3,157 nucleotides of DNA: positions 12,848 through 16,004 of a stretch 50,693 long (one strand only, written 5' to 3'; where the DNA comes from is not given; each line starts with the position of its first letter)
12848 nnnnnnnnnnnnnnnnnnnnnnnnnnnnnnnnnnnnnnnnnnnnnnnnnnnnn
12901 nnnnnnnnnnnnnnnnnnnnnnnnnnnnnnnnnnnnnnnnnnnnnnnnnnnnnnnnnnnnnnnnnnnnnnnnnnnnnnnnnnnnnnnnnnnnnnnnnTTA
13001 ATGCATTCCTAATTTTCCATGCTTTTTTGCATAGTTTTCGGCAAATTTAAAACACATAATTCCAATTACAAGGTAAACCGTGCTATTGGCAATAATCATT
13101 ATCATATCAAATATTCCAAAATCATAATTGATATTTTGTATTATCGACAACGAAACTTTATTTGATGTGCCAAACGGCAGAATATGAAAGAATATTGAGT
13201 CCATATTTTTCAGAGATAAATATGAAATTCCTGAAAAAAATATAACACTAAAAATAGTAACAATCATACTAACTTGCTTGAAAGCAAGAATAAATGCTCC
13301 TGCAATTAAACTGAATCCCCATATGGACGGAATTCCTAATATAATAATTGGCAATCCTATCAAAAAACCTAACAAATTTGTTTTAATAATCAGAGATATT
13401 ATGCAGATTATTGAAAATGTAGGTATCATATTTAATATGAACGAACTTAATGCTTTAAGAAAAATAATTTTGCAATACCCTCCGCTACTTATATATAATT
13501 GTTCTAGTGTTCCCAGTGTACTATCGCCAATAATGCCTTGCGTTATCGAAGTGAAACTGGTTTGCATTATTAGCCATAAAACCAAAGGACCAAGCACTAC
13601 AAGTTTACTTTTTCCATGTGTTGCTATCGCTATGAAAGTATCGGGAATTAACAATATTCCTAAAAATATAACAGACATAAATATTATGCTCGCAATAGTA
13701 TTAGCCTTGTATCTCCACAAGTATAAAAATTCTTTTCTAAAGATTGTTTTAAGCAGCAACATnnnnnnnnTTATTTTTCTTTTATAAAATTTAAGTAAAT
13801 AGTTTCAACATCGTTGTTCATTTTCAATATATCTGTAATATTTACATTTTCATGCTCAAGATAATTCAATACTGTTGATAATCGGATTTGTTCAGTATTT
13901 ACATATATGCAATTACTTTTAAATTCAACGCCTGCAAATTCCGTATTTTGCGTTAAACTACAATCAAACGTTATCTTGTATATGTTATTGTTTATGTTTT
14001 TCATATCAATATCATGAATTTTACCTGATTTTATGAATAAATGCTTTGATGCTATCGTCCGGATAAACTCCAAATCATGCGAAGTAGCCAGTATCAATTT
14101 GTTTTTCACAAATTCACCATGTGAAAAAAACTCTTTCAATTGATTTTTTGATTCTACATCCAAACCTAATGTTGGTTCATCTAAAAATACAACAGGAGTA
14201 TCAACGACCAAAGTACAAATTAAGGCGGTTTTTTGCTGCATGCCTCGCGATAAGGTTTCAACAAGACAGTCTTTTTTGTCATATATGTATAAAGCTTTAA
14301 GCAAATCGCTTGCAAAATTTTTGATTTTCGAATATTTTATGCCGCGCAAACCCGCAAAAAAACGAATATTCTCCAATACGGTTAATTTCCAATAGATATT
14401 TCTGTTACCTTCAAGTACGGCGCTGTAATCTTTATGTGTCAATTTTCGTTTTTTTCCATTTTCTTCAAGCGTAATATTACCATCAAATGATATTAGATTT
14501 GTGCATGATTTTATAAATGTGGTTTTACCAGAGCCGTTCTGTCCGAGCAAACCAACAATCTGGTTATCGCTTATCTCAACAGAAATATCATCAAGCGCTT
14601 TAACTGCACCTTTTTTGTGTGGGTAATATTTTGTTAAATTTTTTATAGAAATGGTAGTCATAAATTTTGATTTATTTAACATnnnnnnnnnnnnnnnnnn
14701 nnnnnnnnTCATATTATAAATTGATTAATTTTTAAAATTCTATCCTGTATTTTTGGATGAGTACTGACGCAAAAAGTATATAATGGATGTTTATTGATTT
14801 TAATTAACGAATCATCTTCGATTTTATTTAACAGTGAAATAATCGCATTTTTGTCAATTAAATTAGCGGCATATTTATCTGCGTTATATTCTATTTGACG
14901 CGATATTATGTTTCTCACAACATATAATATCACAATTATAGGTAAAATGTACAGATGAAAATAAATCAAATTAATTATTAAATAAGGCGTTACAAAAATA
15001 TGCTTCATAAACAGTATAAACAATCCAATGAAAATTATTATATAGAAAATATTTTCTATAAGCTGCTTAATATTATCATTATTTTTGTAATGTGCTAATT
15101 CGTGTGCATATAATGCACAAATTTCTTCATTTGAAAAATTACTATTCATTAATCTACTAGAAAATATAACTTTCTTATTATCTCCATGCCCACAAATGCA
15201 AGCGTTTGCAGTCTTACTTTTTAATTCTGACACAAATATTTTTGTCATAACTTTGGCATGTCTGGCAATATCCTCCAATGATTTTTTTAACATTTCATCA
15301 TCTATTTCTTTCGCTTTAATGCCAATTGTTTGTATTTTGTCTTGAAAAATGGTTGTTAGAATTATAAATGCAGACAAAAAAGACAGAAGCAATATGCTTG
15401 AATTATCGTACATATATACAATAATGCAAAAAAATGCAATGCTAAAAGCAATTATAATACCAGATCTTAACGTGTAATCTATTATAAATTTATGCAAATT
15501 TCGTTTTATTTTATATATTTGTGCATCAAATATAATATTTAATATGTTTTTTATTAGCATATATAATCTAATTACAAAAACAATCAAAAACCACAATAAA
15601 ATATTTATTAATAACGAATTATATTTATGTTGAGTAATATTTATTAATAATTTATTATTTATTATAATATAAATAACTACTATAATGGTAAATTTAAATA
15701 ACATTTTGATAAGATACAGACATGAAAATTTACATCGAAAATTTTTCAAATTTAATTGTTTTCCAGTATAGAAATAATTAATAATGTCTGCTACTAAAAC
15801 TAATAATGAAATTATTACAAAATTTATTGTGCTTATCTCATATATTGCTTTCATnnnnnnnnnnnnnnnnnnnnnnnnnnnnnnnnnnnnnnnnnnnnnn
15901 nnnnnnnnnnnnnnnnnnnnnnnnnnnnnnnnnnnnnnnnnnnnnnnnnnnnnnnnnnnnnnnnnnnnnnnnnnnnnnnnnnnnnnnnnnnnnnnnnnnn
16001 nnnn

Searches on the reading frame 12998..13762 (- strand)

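Call 4: search_protein_families(library=pfam, proteins=[window:12998-13762:-], max_evalue=0.01)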
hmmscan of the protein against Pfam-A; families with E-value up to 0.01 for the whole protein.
window:12998-13762:- (254 aa): 1 family
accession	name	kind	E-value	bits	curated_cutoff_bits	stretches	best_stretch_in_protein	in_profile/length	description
PF12698.13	ABC2_membrane_3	-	0.00049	19.7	31.6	1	57-235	164-346/347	ABC-2 family transporter protein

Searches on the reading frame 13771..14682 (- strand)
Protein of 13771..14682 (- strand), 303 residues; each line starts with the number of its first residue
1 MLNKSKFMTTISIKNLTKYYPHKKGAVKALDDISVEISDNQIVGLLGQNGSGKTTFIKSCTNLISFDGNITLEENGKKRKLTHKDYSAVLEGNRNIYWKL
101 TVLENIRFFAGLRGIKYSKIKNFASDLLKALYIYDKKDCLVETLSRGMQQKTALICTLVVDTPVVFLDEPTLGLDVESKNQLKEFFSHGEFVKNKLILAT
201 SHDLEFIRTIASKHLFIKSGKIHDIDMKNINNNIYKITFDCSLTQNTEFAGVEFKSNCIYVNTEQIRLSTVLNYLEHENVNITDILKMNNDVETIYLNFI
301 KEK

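Call 4: search_protein_families(library=pfam, proteins=[window:13771-14682:-], max_evalue=0.01)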
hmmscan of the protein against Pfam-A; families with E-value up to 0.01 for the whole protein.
window:13771-14682:- (303 aa): 3 families
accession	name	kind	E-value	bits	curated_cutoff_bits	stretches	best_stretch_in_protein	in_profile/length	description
PF00005.33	ABC_tran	-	1.8e-20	74.4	25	1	30-171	1-136/137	ABC transporter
PF13304.12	AAA_21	-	2.2e-08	35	27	1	142-207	236-303/304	AAA domain, putative AbiEii toxin, Type IV TA system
PF13476.12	AAA_23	-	0.0068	17.5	27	0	12-62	3-41/201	AAA domain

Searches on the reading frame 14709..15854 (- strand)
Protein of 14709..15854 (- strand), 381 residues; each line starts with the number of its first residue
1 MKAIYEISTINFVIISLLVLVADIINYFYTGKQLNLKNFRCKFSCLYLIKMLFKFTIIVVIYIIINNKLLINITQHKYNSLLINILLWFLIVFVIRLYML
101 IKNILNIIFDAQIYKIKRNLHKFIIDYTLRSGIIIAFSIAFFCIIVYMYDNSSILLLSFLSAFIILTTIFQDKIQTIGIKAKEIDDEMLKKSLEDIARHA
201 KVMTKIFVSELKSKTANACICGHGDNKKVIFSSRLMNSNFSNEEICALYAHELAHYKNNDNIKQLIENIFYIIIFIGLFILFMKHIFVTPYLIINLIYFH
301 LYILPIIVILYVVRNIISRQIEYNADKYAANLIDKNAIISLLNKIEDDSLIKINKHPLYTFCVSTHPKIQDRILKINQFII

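Call 4: search_protein_families(library=pfam, proteins=[window:14709-15854:-], max_evalue=0.01)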
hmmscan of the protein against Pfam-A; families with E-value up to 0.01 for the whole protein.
window:14709-15854:- (381 aa): 1 family
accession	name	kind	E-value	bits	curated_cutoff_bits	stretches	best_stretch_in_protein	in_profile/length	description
PF01435.24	Peptidase_M48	-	1.1e-22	81.3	20.3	1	186-377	4-183/186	Peptidase family M48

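Call 5: search_protein_families(library=ncbifam, proteins=[window:14709-15854:-], max_evalue=1)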
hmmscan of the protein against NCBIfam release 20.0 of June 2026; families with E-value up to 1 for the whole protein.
window:14709-15854:- (381 aa): 6 families
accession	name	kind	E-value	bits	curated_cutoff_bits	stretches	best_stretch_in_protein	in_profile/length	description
NF002669.0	PRK02391.1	equivalog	6.2e-15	55.1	341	1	133-347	21-241/298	zinc metalloprotease HtpX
NF002363.0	PRK01345.1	equivalog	2.2e-14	53.3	422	1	129-350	4-231/318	zinc metalloprotease HtpX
NF003965.0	PRK05457.1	equivalog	5.1e-12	45.8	245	1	176-374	67-279/285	protease HtpX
NF002839.0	PRK03072.1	equivalog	5.1e-10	38.9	412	1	140-347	21-234/291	zinc metalloprotease HtpX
NF002826.0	PRK03001.1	equivalog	1.2e-09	37.8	369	1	131-347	7-228/285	zinc metalloprotease HtpX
NF002775.0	PRK02870.1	equivalog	4.1e-07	29.6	285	1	93-349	26-282/338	zinc metalloprotease HtpX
